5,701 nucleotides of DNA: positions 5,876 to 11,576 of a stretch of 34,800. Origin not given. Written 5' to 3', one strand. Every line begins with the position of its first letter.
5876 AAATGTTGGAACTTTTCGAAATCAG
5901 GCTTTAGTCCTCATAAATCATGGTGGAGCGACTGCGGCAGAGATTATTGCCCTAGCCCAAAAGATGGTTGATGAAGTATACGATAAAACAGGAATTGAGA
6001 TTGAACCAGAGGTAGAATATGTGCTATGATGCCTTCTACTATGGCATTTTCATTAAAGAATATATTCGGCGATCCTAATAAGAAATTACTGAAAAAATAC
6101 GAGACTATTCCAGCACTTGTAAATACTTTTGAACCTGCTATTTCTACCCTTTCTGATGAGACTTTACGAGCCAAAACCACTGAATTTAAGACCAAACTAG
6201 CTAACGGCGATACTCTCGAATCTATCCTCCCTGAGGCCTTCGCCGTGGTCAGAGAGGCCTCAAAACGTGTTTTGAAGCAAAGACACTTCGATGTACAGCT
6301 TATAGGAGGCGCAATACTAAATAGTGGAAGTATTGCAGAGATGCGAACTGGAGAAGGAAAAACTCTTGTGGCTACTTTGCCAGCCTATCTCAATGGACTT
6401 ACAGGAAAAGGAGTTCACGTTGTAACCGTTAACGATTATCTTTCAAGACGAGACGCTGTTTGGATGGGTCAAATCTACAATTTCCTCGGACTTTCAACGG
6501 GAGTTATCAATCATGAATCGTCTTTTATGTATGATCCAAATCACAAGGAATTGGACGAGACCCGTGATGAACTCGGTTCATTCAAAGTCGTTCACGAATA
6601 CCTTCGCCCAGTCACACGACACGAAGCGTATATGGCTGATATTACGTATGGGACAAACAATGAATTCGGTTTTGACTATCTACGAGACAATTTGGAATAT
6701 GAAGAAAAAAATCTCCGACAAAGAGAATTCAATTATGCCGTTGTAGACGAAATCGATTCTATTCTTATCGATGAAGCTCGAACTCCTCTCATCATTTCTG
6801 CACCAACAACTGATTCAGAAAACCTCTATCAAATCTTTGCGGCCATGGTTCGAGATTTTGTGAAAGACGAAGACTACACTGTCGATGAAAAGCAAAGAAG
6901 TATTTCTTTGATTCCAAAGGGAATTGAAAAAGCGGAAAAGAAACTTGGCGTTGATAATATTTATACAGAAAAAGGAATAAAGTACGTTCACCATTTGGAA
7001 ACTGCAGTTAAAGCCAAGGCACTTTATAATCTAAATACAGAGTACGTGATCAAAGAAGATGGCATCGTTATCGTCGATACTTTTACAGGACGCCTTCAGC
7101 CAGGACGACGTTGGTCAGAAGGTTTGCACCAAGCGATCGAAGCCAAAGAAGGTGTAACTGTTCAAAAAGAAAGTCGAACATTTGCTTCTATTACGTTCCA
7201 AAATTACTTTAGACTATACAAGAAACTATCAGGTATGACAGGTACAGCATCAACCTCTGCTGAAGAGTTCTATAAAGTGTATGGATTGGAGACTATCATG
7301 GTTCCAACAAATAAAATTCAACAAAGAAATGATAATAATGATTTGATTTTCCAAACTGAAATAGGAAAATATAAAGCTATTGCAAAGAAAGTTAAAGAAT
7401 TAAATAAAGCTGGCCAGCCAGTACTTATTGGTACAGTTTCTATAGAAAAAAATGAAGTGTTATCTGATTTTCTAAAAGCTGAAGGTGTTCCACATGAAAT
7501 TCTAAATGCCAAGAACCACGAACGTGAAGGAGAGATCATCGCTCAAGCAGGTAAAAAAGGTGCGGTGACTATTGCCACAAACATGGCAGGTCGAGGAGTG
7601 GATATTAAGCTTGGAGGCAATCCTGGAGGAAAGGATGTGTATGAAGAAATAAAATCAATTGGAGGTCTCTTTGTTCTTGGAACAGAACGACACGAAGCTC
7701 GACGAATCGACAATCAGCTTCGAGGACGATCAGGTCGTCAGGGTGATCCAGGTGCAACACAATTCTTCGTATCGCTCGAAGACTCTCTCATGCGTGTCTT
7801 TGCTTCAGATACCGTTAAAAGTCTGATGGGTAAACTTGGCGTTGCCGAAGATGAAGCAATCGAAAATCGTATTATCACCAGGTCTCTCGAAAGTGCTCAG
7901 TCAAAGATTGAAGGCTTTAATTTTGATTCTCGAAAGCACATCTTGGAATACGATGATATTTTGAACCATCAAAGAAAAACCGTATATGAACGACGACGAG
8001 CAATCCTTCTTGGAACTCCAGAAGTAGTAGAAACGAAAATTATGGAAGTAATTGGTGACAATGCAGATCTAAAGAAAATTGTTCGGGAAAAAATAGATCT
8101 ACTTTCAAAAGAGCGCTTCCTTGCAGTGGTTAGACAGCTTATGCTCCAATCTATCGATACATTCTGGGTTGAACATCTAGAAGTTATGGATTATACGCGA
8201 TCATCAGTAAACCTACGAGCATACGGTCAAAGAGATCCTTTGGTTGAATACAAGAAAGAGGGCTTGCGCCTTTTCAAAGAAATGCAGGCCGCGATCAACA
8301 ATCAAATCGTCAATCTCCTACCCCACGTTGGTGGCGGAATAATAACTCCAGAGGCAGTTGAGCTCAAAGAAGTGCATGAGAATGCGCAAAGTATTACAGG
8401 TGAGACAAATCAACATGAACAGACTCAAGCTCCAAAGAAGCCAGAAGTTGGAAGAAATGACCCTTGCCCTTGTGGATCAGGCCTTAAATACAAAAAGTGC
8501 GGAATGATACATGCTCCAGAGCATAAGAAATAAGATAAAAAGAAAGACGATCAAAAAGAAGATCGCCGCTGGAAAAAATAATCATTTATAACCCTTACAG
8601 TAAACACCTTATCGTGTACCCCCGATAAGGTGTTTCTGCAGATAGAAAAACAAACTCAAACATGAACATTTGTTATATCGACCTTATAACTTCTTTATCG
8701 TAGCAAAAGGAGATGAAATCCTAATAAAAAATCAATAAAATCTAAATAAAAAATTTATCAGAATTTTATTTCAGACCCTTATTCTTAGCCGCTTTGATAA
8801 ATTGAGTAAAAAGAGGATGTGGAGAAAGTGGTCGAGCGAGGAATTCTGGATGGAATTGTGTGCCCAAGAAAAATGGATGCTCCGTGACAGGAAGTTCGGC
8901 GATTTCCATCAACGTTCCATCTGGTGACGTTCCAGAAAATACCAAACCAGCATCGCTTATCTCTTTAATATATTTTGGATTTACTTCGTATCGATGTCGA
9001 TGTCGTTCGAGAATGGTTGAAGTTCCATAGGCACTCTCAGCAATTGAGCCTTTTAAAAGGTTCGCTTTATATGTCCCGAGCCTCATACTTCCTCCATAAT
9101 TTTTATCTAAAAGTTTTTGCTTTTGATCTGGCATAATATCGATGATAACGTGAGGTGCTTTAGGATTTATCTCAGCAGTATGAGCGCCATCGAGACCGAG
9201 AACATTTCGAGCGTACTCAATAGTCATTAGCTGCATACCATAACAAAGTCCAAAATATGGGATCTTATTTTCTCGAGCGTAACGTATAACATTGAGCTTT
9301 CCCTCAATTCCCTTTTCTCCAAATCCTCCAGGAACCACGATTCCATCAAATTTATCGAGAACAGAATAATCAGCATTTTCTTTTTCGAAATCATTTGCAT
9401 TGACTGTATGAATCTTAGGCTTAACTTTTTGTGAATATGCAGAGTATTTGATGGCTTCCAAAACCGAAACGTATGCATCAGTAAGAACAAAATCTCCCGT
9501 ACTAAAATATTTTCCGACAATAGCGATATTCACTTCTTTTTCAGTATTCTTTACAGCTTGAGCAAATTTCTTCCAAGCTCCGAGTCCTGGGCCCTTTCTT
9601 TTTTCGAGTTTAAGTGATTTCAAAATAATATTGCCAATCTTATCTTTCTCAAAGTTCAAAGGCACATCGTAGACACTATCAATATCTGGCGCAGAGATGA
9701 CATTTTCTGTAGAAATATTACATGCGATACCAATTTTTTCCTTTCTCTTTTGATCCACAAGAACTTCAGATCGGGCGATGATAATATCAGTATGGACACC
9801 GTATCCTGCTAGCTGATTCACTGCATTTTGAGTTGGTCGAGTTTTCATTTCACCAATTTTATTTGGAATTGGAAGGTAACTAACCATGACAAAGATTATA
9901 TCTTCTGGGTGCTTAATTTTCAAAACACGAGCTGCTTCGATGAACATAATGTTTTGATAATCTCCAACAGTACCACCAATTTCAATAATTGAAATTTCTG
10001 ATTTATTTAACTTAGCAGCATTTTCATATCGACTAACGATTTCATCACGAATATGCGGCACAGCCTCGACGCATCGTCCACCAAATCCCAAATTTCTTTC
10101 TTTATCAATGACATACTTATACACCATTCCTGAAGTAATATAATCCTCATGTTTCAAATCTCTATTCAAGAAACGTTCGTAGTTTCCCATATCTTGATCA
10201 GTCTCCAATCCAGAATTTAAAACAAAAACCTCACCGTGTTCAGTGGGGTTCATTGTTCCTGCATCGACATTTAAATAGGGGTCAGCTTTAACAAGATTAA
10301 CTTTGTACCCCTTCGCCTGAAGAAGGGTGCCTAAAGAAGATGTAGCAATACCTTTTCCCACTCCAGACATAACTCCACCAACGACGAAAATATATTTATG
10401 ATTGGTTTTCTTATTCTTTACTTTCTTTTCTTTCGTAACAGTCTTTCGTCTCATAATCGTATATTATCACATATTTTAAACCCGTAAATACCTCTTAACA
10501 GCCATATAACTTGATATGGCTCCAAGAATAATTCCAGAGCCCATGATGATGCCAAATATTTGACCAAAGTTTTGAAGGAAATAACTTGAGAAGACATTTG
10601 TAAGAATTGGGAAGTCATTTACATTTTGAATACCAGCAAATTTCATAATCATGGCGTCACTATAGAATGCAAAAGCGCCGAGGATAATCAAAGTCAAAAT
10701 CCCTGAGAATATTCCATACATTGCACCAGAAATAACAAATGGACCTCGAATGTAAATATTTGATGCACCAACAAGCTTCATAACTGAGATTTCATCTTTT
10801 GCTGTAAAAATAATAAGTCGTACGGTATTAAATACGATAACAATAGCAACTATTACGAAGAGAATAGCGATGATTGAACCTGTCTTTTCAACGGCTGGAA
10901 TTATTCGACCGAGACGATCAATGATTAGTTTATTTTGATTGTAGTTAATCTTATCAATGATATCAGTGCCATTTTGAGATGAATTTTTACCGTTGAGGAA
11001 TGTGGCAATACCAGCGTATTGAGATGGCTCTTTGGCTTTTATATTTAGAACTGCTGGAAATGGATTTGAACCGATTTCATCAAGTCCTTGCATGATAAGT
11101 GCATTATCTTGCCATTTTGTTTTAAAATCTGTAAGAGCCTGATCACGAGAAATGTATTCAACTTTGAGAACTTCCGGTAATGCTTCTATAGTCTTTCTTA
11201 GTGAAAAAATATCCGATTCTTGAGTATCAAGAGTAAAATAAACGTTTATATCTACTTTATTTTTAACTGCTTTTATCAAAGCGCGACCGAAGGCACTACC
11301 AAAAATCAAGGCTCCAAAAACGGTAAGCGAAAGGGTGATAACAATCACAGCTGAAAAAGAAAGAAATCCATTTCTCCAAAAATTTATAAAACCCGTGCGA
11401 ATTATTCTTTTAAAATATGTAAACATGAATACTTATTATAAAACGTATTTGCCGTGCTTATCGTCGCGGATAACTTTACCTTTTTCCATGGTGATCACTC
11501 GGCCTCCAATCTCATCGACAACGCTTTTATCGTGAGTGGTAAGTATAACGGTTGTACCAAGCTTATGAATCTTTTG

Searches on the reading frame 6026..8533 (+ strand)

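Call 59: search_protein_families(library=pfam, proteins=[window:6026-8533:+], max_evalue=0.001)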
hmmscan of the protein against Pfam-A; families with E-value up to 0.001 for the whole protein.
window:6026-8533:+ (835 aa): 5 families
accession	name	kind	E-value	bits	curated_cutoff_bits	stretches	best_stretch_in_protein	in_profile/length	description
PF07517.20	SecA_DEAD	-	6.9e-122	406.7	24.6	1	10-415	1-289/290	SecA DEAD-like domain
PF21090.3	P-loop_SecA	-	1.6e-78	263.4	27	2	433-534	3-104/205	SecA P-loop domain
PF07516.18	SecA_SW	-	2.9e-44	152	26.7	2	683-767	116-198/200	SecA Wing and Scaffold domain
PF01043.26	SecA_PP_bind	-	4.6e-37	127.4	23.5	1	264-372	2-110/110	SecA preprotein cross-linking domain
PF02810.21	SEC-C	-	3.8e-08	33.5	20.4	1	810-825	1-16/19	SEC-C motif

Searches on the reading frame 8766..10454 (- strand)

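Call 59: search_protein_families(library=pfam, proteins=[window:8766-10454:-], max_evalue=0.001)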
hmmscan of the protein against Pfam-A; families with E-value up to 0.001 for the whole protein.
window:8766-10454:- (562 aa): 4 families
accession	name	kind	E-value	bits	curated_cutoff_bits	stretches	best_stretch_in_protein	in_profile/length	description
PF06418.20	CTP_synth_N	-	4e-98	328.4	26.1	1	20-283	1-265/265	CTP synthase N-terminus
PF00117.34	GATase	-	1.6e-37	129.5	22.8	1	323-554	1-189/190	Glutamine amidotransferase class-I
PF07722.19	Peptidase_C26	-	5.3e-07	30.1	20.5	1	387-537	95-219/219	Peptidase C26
PF01656.29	CbiA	-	3.7e-06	27.3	25.4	1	25-165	3-54/125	CobQ/CobB/MinD/ParA nucleotide binding domain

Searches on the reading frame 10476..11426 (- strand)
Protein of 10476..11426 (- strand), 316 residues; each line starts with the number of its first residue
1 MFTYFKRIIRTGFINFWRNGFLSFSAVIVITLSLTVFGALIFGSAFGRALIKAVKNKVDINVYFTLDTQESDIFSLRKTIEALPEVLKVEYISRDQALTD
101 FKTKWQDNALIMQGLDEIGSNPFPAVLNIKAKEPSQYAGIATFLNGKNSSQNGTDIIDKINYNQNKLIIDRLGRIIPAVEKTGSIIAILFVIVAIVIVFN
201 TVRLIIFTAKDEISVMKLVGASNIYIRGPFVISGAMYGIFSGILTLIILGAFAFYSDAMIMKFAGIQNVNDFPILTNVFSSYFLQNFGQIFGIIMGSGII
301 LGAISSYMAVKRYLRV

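Call 59: search_protein_families(library=pfam, proteins=[window:10476-11426:-], max_evalue=0.001)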
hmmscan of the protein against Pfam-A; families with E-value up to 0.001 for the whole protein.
window:10476-11426:- (316 aa): 2 families
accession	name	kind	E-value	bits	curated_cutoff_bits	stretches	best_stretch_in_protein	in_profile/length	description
PF18075.7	FtsX_ECD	-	5.9e-17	62.5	23.5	1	58-146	1-89/96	FtsX extracellular domain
PF02687.27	FtsX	-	7.8e-11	42.5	25.5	1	185-312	2-118/120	FtsX-like permease C-terminal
